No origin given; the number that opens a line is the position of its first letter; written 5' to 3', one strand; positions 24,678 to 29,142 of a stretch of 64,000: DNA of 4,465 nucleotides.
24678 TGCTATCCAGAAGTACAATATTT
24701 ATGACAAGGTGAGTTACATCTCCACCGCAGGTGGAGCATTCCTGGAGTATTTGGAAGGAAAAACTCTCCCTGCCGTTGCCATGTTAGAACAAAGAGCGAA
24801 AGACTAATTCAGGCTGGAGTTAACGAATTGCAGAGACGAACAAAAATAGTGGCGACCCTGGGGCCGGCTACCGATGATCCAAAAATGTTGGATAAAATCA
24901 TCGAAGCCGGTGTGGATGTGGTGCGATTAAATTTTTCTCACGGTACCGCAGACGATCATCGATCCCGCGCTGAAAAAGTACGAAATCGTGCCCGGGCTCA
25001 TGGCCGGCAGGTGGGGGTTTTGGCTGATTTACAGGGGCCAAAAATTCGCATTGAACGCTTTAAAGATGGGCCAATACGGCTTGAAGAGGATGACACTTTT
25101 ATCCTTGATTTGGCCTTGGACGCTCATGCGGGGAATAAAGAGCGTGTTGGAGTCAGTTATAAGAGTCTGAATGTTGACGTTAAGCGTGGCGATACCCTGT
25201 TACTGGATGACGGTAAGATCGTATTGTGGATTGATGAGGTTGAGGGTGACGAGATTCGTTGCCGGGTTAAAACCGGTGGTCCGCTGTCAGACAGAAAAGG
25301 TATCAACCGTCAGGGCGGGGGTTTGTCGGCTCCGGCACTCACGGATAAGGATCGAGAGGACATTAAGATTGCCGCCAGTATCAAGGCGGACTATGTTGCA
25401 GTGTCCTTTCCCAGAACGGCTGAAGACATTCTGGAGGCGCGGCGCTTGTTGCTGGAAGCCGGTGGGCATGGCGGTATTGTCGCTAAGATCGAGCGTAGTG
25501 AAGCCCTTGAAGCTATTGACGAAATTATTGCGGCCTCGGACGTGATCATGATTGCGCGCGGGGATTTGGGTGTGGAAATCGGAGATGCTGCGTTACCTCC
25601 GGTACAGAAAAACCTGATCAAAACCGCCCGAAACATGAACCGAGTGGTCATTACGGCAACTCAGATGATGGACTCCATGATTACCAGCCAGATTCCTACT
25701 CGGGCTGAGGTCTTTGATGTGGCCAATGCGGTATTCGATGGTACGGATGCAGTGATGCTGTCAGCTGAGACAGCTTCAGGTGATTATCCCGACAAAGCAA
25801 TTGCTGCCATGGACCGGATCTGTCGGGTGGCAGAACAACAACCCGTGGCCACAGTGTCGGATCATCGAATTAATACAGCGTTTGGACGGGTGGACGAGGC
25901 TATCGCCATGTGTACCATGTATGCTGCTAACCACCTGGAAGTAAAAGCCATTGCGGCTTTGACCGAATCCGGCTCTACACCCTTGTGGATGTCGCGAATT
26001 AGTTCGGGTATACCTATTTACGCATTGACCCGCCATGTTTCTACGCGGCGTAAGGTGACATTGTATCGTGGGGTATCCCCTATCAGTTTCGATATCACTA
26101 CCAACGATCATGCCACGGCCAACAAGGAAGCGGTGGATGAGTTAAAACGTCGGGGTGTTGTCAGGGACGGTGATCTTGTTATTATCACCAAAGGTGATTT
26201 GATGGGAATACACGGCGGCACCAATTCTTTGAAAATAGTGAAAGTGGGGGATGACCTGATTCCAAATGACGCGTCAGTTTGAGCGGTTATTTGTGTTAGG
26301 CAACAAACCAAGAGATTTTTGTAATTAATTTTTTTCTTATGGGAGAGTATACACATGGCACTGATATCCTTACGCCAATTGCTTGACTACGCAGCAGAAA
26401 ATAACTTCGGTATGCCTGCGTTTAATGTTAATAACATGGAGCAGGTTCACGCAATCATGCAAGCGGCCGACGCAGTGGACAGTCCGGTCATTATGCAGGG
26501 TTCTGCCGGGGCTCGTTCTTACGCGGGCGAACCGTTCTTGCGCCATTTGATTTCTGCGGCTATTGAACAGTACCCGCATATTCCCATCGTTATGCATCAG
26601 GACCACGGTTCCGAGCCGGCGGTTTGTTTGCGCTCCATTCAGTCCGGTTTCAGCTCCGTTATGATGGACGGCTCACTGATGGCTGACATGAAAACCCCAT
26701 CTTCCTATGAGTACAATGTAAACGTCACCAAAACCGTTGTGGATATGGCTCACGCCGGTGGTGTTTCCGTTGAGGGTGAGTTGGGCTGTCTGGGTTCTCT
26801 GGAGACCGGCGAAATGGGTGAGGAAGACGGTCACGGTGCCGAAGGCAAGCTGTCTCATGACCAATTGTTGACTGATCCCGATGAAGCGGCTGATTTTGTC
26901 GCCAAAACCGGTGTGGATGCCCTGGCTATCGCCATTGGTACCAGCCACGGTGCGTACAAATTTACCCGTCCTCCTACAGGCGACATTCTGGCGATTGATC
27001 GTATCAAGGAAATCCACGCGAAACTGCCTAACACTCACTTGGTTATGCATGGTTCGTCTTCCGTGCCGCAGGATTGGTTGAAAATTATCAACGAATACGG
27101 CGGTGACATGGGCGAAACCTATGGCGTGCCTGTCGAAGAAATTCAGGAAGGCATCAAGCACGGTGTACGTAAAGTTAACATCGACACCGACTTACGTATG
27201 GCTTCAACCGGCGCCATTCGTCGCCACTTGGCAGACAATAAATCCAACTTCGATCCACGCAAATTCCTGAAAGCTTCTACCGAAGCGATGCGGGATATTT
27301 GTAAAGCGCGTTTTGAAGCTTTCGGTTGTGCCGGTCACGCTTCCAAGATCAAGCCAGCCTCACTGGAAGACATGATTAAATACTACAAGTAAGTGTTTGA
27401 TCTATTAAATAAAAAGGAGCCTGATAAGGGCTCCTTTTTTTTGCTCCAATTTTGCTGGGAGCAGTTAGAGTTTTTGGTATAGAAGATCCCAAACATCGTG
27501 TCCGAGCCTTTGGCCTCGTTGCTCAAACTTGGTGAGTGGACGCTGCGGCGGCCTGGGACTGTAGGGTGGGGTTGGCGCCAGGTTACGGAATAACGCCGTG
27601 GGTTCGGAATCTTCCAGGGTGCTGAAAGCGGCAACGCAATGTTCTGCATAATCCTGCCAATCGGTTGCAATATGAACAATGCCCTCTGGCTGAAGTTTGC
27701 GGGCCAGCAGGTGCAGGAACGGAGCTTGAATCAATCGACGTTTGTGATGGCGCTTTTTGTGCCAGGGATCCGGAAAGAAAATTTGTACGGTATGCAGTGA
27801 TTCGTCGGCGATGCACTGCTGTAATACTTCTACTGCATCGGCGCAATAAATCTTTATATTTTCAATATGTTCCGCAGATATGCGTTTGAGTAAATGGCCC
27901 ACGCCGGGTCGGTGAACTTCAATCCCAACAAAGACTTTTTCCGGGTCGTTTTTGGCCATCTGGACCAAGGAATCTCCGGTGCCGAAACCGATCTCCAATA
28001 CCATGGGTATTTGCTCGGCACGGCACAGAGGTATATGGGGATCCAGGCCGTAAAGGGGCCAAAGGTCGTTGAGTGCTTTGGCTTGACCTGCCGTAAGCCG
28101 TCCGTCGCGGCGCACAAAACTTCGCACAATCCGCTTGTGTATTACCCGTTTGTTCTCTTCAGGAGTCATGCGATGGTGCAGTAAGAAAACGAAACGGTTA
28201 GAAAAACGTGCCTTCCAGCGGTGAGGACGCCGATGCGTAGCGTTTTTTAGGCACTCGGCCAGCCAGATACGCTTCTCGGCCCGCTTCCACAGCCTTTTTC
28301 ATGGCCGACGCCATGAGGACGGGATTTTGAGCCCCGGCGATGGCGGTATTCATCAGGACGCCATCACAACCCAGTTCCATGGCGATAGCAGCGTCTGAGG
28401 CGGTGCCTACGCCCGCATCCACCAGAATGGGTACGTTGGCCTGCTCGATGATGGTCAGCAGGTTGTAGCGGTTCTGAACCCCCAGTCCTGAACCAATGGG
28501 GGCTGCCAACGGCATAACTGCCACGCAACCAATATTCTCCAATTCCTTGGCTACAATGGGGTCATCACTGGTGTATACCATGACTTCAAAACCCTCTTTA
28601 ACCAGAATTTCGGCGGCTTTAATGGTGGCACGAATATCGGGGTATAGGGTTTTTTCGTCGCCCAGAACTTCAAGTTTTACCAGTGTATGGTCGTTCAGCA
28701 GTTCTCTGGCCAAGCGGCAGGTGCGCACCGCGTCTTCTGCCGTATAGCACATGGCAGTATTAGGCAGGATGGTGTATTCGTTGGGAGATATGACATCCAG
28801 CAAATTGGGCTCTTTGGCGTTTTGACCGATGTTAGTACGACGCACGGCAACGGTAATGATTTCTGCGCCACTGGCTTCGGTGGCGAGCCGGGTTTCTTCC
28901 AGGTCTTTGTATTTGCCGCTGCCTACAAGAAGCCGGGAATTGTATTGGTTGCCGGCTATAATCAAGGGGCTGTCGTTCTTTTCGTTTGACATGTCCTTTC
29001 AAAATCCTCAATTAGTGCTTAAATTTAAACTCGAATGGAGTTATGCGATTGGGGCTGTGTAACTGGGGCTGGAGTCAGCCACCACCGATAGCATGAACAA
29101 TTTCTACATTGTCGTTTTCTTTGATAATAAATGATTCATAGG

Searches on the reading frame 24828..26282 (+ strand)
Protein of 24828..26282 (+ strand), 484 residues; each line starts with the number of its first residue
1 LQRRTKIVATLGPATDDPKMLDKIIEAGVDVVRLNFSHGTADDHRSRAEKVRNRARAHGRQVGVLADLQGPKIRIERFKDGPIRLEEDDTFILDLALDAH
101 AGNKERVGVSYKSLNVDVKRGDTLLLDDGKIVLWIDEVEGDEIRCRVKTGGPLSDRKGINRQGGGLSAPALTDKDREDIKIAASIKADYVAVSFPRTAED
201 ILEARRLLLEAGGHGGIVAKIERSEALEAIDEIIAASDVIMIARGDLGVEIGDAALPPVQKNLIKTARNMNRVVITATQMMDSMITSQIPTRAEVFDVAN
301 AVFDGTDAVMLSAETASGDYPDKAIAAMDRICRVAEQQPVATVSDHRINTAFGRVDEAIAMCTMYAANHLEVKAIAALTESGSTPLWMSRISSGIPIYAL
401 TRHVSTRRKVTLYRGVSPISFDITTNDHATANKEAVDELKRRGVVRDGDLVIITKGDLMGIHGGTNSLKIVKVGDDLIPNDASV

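Call 50: search_protein_families(library=pfam, proteins=[window:24828-26282:+], max_evalue=0.00001)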
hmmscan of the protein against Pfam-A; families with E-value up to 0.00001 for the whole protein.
window:24828-26282:+ (484 aa): 2 families
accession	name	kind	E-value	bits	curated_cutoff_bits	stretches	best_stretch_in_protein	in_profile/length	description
PF00224.27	PK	-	4.4e-114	381.4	30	1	3-325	2-328/328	Pyruvate kinase, barrel domain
PF02887.21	PK_C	-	8e-35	119.8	28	1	357-471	1-114/114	Pyruvate kinase, alpha/beta domain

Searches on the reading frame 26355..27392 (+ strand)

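Call 50: search_protein_families(library=pfam, proteins=[window:26355-27392:+], max_evalue=0.00001)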
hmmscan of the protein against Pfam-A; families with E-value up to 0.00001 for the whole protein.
window:26355-27392:+ (345 aa): 1 family
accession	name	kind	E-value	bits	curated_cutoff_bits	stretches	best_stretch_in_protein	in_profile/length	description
PF01116.26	F_bP_aldolase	-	5e-93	312.1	25.5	1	5-327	2-276/277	Fructose-bisphosphate aldolase class-II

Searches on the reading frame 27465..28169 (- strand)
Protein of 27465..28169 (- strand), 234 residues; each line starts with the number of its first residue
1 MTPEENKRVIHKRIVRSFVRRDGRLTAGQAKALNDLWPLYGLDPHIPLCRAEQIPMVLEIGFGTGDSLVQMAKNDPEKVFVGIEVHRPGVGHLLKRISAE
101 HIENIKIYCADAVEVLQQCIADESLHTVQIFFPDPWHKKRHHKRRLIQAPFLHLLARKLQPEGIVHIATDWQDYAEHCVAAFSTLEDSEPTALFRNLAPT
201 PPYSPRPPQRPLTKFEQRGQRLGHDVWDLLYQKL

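Call 50: search_protein_families(library=pfam, proteins=[window:27465-28169:-], max_evalue=0.00001)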
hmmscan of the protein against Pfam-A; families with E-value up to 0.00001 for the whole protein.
window:27465-28169:- (234 aa): 1 family
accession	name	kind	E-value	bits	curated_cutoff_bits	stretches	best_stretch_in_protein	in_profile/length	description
PF02390.23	Methyltransf_4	-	8.2e-57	191.9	24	1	55-229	3-173/173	Putative methyltransferase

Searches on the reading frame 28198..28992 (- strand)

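Call 50: search_protein_families(library=pfam, proteins=[window:28198-28992:-], max_evalue=0.00001)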
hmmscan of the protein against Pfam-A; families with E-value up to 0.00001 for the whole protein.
window:28198-28992:- (264 aa): 1 family
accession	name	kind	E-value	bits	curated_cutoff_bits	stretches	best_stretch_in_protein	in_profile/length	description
PF05690.20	ThiG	-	2.3e-110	368.2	23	1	12-258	2-247/247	Thiazole biosynthesis protein ThiG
